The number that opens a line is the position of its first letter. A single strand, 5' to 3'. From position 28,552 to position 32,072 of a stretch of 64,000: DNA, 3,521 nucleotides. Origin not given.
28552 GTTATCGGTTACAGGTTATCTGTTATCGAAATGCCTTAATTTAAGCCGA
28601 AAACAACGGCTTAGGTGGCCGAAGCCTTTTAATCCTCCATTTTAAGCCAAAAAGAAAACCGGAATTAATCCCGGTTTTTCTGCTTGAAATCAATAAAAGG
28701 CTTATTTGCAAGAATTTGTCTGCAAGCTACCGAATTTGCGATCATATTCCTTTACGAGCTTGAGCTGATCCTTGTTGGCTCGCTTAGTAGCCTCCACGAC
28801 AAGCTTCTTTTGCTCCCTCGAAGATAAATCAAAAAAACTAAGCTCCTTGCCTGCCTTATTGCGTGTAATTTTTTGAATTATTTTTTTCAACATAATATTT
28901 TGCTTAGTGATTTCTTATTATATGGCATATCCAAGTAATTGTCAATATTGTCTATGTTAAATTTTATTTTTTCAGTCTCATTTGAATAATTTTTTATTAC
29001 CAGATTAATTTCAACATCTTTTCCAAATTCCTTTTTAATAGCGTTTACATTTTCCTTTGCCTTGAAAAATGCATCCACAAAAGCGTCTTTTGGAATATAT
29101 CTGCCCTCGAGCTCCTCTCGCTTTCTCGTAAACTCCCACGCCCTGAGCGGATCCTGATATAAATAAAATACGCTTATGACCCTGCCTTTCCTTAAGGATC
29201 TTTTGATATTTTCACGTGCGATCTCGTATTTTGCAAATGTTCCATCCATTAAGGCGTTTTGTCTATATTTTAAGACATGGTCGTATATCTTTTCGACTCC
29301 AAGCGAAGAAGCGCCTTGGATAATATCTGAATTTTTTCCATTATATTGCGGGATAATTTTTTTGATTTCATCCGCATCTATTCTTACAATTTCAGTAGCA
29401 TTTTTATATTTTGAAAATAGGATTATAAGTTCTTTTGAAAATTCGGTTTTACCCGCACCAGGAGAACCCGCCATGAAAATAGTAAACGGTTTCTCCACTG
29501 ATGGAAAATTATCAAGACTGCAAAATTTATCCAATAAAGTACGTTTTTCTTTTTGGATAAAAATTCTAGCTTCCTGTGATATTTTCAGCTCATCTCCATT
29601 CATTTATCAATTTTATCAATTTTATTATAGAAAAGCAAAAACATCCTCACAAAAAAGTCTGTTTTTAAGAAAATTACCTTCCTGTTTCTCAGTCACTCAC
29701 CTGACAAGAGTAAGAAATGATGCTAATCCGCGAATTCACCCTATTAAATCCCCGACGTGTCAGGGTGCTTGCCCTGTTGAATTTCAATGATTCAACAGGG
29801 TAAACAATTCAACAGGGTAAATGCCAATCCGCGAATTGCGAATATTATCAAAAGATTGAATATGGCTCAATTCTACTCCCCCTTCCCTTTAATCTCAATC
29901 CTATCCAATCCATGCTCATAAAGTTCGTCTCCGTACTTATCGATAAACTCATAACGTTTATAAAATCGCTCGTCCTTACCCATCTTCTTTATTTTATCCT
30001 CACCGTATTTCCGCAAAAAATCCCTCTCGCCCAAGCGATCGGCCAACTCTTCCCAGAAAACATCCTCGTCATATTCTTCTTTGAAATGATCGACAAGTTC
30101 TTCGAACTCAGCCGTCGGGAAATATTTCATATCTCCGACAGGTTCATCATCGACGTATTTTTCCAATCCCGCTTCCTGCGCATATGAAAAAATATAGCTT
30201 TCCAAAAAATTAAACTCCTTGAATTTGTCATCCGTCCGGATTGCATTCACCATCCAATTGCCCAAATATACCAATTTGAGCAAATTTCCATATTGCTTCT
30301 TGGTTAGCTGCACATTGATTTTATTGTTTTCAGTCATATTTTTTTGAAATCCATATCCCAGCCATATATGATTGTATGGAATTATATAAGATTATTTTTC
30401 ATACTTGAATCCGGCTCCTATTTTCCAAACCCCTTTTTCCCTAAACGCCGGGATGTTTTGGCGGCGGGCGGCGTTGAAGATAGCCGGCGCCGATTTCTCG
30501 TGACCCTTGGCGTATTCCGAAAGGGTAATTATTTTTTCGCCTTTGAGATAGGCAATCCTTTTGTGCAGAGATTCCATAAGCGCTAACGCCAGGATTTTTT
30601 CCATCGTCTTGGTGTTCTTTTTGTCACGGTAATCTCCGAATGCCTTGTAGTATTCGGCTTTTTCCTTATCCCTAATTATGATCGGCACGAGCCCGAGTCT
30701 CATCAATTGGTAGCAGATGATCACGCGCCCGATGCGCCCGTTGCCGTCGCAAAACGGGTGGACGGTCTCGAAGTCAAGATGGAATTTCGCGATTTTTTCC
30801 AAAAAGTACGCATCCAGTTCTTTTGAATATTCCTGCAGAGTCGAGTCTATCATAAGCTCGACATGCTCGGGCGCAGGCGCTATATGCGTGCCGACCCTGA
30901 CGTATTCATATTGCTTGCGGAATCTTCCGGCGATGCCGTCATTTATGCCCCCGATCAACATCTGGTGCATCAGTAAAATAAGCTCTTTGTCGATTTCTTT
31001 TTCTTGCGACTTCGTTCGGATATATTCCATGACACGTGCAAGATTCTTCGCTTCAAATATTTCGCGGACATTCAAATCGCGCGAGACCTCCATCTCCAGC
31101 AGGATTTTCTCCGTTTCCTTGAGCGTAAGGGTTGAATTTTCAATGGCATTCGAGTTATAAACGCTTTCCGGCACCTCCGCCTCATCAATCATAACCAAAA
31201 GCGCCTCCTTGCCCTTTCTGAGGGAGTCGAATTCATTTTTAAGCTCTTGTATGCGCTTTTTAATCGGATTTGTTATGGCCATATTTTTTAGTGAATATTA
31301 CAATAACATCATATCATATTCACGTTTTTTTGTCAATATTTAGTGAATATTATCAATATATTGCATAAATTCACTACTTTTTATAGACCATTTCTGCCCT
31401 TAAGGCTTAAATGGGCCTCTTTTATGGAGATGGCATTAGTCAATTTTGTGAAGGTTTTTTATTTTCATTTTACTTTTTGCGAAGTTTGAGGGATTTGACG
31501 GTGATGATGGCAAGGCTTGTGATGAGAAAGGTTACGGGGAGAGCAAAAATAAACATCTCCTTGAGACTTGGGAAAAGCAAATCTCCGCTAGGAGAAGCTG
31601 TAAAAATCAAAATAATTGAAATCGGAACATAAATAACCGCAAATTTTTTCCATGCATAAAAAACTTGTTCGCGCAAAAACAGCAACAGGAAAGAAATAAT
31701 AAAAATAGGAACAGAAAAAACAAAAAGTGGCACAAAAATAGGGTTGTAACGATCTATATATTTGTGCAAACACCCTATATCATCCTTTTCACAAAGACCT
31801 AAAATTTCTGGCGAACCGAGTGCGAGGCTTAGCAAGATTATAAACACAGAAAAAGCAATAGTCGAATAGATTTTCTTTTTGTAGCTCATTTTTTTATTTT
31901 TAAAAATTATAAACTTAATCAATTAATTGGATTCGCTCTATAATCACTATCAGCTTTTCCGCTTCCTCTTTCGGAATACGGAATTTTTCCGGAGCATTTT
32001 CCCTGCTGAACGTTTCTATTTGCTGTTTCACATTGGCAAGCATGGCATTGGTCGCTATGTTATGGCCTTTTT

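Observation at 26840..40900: Composite interspersed repeat family: C-rich/agcttttt box, GTTATC-module arrays and a conserved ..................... hairpin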

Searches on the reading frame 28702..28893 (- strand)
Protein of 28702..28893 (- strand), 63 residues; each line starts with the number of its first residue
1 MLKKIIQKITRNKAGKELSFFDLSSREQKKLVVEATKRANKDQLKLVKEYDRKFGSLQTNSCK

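Call 42: search_protein_families(library=pfam, proteins=[window:28702-28893:-], max_evalue=1)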
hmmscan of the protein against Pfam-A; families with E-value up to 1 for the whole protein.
window:28702-28893:- (63 aa): 2 families
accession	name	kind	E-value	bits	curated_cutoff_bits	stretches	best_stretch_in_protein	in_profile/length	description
PF14493.12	HTH_40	-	0.082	13.6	27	1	13-50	38-75/89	Helix-turn-helix domain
PF12652.12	CotJB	-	0.16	12.6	29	1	31-61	29-59/76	CotJB protein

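Call 94: search_solved_structures(query=window:28702-28890:-, max_evalue=1)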
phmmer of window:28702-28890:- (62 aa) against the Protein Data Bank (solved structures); distinct sequences matched with E-value up to 1: 5.
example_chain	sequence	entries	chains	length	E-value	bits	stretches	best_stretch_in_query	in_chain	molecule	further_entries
1up4_A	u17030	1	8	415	0.49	14.3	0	15-46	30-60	6-PHOSPHO-BETA-GLUCOSIDASE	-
1up6_A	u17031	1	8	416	0.49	14.3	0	15-46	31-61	6-PHOSPHO-BETA-GLUCOSIDASE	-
1up7_A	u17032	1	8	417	0.5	14.3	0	15-46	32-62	6-PHOSPHO-BETA-GLUCOSIDASE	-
2g5c_A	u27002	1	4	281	0.66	13.9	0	12-51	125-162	prephenate dehydrogenase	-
3ggg_D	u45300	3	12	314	0.81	13.6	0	12-51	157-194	Prephenate dehydrogenase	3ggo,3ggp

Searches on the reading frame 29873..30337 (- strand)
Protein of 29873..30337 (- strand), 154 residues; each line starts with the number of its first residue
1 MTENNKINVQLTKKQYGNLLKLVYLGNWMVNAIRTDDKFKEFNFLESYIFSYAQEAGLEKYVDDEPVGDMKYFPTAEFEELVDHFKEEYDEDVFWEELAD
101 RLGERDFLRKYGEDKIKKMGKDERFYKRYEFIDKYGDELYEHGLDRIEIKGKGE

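Call 11: search_protein_families(library=pfam, proteins=[window:29873-30337:-], max_evalue=0.01)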
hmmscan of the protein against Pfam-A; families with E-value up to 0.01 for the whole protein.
window:29873-30337:- (154 aa): 0 families

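Call 12: search_protein_families(library=phrogs, proteins=[window:29873-30337:-], max_evalue=0.001)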
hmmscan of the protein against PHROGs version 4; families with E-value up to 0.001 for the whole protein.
window:29873-30337:- (154 aa): 0 families

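Call 96: search_solved_structures(query=window:29873-30334:-, max_evalue=1)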
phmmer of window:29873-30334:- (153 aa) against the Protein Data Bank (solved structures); distinct sequences matched with E-value up to 1: 5.
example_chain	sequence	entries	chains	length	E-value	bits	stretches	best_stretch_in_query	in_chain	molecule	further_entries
5ucc_A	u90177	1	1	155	0.029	17.6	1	62-125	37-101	Potential epsin-like clathrin-binding protein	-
4j7q_A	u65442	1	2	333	0.15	15.3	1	31-104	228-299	Phosphatidylinositol transfer protein PDR16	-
4j7p_A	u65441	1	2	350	0.17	15.1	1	31-104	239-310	Phosphatidylinositol transfer protein PDR16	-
4m8z_A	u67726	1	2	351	0.17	15.1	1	31-104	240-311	Phosphatidylinositol transfer protein PDR16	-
4fmm_A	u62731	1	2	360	0.18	15.1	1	31-104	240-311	Phosphatidylinositol transfer protein PDR16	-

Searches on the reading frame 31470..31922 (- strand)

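Call 42: search_protein_families(library=pfam, proteins=[window:31470-31922:-], max_evalue=1)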
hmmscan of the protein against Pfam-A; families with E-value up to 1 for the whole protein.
window:31470-31922:- (150 aa): 2 families
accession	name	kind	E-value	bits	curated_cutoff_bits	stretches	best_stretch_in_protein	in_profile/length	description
PF07695.17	7TMR-DISM_7TM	-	0.023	15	29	1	55-140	64-145/205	7TM diverse intracellular signalling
PF14387.11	DUF4418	-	0.97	10.2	27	1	4-52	51-93/117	Domain of unknown function (DUF4418)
